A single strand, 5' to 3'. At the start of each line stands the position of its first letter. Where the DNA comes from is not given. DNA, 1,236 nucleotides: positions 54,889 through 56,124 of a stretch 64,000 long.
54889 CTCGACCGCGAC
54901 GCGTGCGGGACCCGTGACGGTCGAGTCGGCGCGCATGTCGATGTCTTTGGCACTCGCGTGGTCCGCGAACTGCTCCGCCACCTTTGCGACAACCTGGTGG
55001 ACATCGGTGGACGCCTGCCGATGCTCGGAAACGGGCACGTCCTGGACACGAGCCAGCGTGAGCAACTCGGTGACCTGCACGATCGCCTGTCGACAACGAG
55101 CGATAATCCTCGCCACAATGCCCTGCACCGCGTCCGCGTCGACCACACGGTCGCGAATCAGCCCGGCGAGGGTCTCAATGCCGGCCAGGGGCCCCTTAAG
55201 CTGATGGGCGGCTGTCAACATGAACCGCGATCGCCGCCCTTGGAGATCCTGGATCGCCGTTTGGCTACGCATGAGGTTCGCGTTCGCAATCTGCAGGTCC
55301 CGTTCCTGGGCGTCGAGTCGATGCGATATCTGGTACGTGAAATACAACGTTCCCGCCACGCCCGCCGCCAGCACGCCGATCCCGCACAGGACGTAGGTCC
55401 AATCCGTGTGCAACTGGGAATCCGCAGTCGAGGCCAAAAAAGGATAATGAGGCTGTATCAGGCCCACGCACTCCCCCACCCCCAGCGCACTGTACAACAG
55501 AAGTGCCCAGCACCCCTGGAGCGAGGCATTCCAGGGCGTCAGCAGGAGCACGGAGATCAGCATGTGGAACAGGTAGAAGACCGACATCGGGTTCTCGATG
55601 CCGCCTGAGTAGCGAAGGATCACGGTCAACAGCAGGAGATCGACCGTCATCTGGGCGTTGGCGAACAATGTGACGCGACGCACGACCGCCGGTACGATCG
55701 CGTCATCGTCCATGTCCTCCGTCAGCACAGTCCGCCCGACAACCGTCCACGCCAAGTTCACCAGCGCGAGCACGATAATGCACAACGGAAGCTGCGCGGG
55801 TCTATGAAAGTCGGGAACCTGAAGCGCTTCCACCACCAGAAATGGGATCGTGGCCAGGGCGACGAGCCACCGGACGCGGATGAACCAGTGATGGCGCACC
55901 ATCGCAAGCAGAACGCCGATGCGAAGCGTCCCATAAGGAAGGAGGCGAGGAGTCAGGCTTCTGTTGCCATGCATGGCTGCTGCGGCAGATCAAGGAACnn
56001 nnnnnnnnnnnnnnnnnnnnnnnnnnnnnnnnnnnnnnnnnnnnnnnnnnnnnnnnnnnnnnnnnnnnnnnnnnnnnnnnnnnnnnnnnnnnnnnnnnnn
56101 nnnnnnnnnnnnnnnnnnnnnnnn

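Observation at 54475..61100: Dense signalling cluster of 3 histidine kinases and 3 stand-alone receivers with no output domain, abutting the hydrogenase operon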

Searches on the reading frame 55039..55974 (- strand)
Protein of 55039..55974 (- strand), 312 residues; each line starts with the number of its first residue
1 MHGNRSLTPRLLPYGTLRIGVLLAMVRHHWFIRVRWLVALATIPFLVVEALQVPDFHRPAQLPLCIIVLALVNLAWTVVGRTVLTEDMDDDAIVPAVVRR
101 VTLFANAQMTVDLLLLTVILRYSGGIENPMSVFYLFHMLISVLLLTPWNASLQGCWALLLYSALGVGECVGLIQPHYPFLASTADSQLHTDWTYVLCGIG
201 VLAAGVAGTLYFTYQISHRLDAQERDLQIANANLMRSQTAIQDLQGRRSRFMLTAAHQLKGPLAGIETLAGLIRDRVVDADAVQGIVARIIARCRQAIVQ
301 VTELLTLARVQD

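Call 14: search_protein_families(library=pfam, proteins=[window:55189-55974:-], max_evalue=10)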
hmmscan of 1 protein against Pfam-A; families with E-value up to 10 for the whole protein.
seq(262 aa): 2 families
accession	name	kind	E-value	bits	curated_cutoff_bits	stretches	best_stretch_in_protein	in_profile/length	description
PF25323.1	6TM_PilS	-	0.049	13.8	27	1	93-161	67-136/189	PilS-like transmembrane domain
PF23020.1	PEX14-like_2nd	-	0.21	12.3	23.2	1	190-213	3-26/120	Peroxisomal membrane protein PEX14-like, central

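Call 24: search_dna_similar(query=window:55039-55974:-, collection=plasmids, mode=protein, max_evalue=0.01, max_rows=25)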
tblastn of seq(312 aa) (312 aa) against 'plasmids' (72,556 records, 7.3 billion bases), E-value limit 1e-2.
Records with a match: 11; places in all: 11; records where one place covers at least 80% of the query: 0.
Best place of each record, by identity: <60% 11.
By first word of the organism name: Azospirillum 11.
By predicted mobility (MOB-suite, as given by PLSDB): non-mobilizable 8; mobilizable 3.
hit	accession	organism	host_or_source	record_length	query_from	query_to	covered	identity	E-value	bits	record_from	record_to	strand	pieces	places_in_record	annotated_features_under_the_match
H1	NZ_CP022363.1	Azospirillum sp. TSH58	single cell,paddy soils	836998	98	295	63%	29.4%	6e-3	46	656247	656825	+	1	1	ATP-binding protein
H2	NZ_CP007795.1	Azospirillum argentinense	Triticum aestivum L.,Root,wheat ...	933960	98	295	63%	28.5%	6e-3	46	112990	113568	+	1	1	ATP-binding protein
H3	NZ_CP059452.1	Azospirillum brasilense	Prokaryotes,soil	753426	98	295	63%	28.5%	7e-3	45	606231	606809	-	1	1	ATP-binding protein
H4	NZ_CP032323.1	Azospirillum argentinense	soil sample,Agricultural field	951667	98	275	57%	30.6%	3e-3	47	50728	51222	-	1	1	ATP-binding protein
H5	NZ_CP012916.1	Azospirillum brasilense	Digitaria eriantha,microbe,root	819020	98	275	57%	30.6%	5e-3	46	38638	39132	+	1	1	ATP-binding protein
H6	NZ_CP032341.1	Azospirillum brasilense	soil sample,Agricultural field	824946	98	275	57%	30.6%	5e-3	46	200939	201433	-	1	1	ATP-binding protein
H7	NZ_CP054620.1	Azospirillum oryzae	cell culture,soil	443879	98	275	57%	30.1%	2e-3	48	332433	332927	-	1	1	ATP-binding protein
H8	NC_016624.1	Azospirillum lipoferum 4B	-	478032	98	275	57%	30.1%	2e-3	47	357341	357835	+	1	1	ATP-binding protein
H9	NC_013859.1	Azospirillum sp. B510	-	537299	98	275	57%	30.1%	2e-3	47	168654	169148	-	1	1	ATP-binding protein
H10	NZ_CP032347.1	Azospirillum brasilense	soil sample,Agricultural field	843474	98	275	57%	29.7%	6e-3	46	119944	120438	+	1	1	ATP-binding protein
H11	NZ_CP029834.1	Azospirillum ramasamyi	single cell,Cow dung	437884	98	264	54%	30.2%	6e-3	46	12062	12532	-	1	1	ATP-binding protein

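Call 26: get_annotated_region(hit=H8, flank=3000)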
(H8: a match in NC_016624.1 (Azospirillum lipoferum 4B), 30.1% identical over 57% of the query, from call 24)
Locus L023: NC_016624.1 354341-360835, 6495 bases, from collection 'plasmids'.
description: Azospirillum lipoferum 4B plasmid AZO_p5, complete sequence
organism: Azospirillum lipoferum 4B (NCBI taxid 862719)
taxonomy: Bacteria; Pseudomonadota; Alphaproteobacteria; Rhodospirillales; Azospirillaceae; Azospirillum; Azospirillum lipoferum; Azospirillum lipoferum 4B
host: -; source: -; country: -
typing (MOB-suite, as given by PLSDB): mobilizable; relaxase MOBP
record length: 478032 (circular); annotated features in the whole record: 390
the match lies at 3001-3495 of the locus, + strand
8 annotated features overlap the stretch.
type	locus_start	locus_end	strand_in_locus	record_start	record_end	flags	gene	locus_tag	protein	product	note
CDS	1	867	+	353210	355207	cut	cyoB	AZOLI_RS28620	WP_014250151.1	cytochrome o ubiquinol oxidase subunit I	GO:0015990 - electron transport coupled proton transport [Evidence IEA]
CDS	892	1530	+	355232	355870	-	cyoC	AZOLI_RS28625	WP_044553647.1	cytochrome o ubiquinol oxidase subunit III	GO:0015990 - electron transport coupled proton transport [Evidence IEA]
CDS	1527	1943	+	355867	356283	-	cyoD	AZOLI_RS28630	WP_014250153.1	cytochrome o ubiquinol oxidase subunit IV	GO:0015990 - electron transport coupled proton transport [Evidence IEA]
CDS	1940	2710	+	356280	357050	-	-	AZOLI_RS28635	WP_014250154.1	SURF1 family protein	-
CDS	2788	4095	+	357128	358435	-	-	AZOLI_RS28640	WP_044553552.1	ATP-binding protein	-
CDS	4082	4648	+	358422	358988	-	-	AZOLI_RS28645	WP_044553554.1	response regulator transcription factor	-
CDS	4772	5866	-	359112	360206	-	-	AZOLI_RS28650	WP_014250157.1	glycosyltransferase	-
CDS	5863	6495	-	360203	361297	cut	-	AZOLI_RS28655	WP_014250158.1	glycosyltransferase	-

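Call 27: search_protein_families(library=ncbifam, proteins=[L023:2788-4095:+, L023:4082-4648:+], max_evalue=1e-10)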
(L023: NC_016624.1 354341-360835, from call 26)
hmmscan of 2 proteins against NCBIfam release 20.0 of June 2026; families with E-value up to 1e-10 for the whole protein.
L023:2788-4095:+ (435 aa): 23 families
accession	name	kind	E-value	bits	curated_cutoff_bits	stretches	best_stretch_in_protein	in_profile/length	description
NF033792.0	ActS_PrrB_HisK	equivalog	2.2e-68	231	350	1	20-426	10-422/423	ActS/PrrB/RegB family redox-sensitive histidine kinase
NF045988.1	HisKinRegBRhodob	equivalog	1.8e-42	145.2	570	1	19-410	19-419/462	sensor histidine kinase RegB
NF007688.0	PRK10364.1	equivalog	2.4e-24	85.9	479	1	163-425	197-453/460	two-component system sensor histidine kinase ZraS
NF008468.0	PRK11360.1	equivalog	5.5e-23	81.2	646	1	198-424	382-609/616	two-component system sensor histidine kinase AtoS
NF007898.0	PRK10604.1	equivalog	2.3e-17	63.3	478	1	214-425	214-425/433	two-component system sensor histidine kinase RstB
NF007004.0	PRK09467.1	equivalog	2.4e-17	62.9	415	1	214-424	234-437/440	two-component system sensor histidine kinase EnvZ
NF040750.1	tetrathio_HK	equivalog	1.3e-16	60.3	750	1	170-412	293-543/555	tetrathionate respiration histidine kinase TtrS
NF041777.1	sens_FixL_Rhizob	equivalog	1.4e-16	60.3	850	1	180-425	227-483/485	sensor protein FixL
TIGR02916.1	PEP_his_kin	equivalog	3.3e-16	59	300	1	323-422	578-679/679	XrtA/PEP-CTERM system histidine kinase PrsK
NF052574.1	HisKinEspCMyxo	equivalog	1.3e-15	56.7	1200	1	169-425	378-639/785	serine histidine kinase EspC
NF011874.0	PRK15347.1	equivalog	4.3e-15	54.8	852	1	315-428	504-619/921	two component system sensor kinase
NF008312.0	PRK11100.1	equivalog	4.6e-15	55.4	356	1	220-423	264-474/477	two-component system sensor histidine kinase CreC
NF007007.0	PRK09470.1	equivalog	2.1e-14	53.3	486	1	215-424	248-460/463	envelope stress sensor histidine kinase CpxA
NF007664.1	PRK10337.1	equivalog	2.7e-14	52.7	475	1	206-419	224-440/442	quorum sensing histidine kinase QseC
NF053867.1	SprKinKinDBac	equivalog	8.6e-13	47.5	775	1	202-424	275-498/500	sporulation kinase KinD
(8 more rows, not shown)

L023:4082-4648:+ (188 aa): 32 families (the best 25 are shown)
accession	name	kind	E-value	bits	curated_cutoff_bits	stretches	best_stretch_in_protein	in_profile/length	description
NF033791.1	ActR_PrrA_rreg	equivalog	1.4e-52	178.2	250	1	16-185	2-170/173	ActR/PrrA/RegA family redox response regulator transcription factor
NF008469.0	PRK11361.1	equivalog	3e-21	75.7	714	1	16-129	5-118/461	acetoacetate metabolism transcriptional regulator AtoC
TIGR01818.1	ntrC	equivalog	5.9e-18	64.9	558.6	1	19-134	2-117/463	nitrogen regulation protein NR(I)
NF045505.1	RR_RssB_Pseudo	equivalog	6.2e-17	61.7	700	1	17-119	7-109/394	two-component system response regulator RssB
NF007689.0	PRK10365.1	equivalog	7.3e-17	61.3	760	1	18-136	8-126/441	sigma-54-dependent response regulator transcription factor ZraR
NF047793.1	ResRegPgtA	equivalog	3.6e-16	59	650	1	17-151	7-134/414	two-component system response regulator PgtA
TIGR02915.1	PEP_resp_reg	equivalog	7.6e-16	58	502.6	1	18-130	1-116/445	PEP-CTERM-box response regulator transcription factor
NF007005.1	PRK09468.1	equivalog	1.4e-15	57.4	331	1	17-146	5-138/237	osmolarity response regulator transcription factor OmpR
NF006900.1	PRK09390.1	equivalog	2.1e-15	56.8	255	1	17-131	6-120/203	response regulator FixJ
NF051870.1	NAssimRespRegNtrX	equivalog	2.6e-15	56.3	600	1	18-124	4-112/452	nitrogen assimilation response regulator NtrX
NF041946.1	LuxO_transreg_Vib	equivalog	1.8e-14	53.4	800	1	20-124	1-105/463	quorum-sensing sigma-54 dependent transcriptional regulator LuxO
NF045944.1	ResRegRpaBCyano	equivalog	4.7e-13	49.1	330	1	19-127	1-108/229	response regulator transcription factor RpaB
NF011695.0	PRK15115.1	equivalog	4.7e-13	48.7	763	1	16-130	7-121/445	two-component system response regulator GlrR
NF046022.1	RespRegCpdRBruc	equivalog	1.4e-12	47.6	180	1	18-126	4-112/120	cell cycle two-component system response regulator CpdR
NF008176.1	PRK10923.1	equivalog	1.7e-12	46.7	620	0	18-130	6-118/469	nitrogen regulation protein NR(I)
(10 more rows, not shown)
